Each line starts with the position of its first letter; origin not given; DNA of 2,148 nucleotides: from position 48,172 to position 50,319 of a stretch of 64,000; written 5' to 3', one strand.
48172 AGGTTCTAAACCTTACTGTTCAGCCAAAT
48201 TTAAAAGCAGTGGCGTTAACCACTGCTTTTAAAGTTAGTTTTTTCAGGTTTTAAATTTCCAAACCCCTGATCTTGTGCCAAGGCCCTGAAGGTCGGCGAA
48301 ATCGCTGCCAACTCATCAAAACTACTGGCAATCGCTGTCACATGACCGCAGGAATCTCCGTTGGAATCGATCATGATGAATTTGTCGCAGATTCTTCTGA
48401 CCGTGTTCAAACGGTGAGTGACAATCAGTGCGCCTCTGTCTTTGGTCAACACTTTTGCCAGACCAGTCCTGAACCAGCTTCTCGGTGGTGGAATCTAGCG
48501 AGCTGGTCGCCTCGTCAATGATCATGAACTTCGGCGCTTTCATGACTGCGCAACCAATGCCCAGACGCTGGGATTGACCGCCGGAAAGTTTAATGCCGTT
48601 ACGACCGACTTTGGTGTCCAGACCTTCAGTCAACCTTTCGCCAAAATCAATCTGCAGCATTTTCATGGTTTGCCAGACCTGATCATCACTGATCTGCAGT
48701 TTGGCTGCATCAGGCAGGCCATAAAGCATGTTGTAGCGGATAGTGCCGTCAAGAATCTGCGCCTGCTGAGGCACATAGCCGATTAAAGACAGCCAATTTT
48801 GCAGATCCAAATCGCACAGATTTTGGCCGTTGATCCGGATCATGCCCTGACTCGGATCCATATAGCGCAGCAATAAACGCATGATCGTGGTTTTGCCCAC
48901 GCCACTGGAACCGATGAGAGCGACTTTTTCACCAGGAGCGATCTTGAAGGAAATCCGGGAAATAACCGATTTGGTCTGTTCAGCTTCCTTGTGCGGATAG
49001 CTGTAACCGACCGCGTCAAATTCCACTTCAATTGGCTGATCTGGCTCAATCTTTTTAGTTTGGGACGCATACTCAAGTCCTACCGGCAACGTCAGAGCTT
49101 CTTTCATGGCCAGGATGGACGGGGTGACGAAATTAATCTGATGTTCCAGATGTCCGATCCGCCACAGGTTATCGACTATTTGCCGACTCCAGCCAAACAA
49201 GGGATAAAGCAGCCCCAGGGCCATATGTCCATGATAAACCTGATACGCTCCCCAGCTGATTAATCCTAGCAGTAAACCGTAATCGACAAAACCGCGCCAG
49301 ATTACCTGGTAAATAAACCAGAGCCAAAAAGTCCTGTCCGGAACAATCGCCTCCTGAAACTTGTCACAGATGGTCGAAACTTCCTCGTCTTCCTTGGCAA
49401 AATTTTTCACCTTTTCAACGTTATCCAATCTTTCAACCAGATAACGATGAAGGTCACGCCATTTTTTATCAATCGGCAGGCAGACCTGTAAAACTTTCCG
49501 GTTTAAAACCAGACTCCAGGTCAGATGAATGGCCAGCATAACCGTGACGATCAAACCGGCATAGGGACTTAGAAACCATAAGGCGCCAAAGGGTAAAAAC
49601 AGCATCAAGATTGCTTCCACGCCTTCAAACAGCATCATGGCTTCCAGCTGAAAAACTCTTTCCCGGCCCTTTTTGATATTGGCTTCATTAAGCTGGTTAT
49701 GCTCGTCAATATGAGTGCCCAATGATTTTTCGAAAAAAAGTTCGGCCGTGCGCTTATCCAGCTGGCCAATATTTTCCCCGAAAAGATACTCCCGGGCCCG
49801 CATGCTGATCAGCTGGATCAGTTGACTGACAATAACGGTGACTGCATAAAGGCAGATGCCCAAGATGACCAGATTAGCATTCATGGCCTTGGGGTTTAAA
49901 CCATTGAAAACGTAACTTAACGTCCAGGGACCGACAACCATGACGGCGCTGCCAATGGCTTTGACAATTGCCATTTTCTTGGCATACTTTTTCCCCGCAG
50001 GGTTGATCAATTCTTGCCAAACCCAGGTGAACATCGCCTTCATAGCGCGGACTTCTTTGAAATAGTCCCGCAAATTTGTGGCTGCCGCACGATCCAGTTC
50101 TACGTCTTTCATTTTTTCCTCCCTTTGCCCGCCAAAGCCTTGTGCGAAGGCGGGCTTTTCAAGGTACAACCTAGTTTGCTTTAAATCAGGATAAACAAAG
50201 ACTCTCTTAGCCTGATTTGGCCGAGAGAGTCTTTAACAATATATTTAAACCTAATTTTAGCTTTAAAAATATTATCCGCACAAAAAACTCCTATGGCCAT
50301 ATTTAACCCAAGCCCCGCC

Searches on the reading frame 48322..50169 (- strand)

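Call 65: search_protein_families(library=ncbifam, proteins=[window:48322-50169:-], max_evalue=1e-10)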
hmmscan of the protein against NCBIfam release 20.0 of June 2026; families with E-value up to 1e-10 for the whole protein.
window:48322-50169:- (615 aa): 119 families (the best 25 are shown)
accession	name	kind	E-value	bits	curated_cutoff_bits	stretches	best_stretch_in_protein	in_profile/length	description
TIGR02204.1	MsbA_rel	hypoth_equivalog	1.1e-53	182.8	780.4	1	191-568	147-517/576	ABC transporter, permease/ATP-binding protein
TIGR03375.1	type_I_sec_LssB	subfamily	3.1e-49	167.9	693.1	1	48-567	138-643/696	type I secretion system permease/ATPase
TIGR02203.1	MsbA_lipidA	equivalog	1.5e-47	162.3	602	1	100-568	65-511/572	lipid A export permease/ATP-binding protein MsbA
TIGR00958.1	3a01208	subfamily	3.5e-47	161.1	874.6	1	199-570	298-660/711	antigen peptide transporter 2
NF010178.0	PRK13657.1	equivalog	4.5e-47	160.8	733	1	76-568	34-512/588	glucan ABC transporter ATP-binding protein/ permease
NF045513.1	HepA_fam_ABC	equivalog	1.4e-46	159.2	725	1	98-568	98-551/610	heterocyst formation ABC transporter subunit HepA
NF052233.1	CphA_assoc_ABC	equivalog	2.3e-46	158.5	880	1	143-568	271-685/766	cyanophycin metabolism-associated ABC transporter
TIGR02857.1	CydD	equivalog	6.1e-46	157.5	435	1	369-568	309-499/529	thiol reductant ABC exporter subunit CydD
TIGR01193.1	bacteriocin_ABC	subfamily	5.3e-41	140.9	523.85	1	244-565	337-649/708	peptide cleavage/export ABC transporter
TIGR03797.1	NHLM_micro_ABC2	equivalog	5.6e-41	140.8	709.4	1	51-568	123-629/686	NHLP bacteriocin export ABC transporter permease/ATPase subunit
TIGR01846.1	type_I_sec_HlyB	subfamily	2.8e-39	135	725.55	1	74-568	152-634/694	type I secretion system permease/ATPase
TIGR02868.1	CydC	equivalog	9.6e-39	133.4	329.05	1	371-566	324-511/530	thiol reductant ABC exporter subunit CydC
TIGR03796.1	NHLM_micro_ABC1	equivalog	3.8e-38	131.2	853.3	1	172-568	263-656/710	NHLP family bacteriocin export ABC transporter peptidase/permease/ATPase subunit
NF008381.0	PRK11176.1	equivalog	8.4e-38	130.1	867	1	380-568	340-521/582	lipid A ABC transporter ATP-binding protein/permease MsbA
NF008379.0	PRK11174.1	equivalog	9.9e-37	126.8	684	1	370-568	338-526/588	heme ABC transporter permease/ATP-binding protein CydD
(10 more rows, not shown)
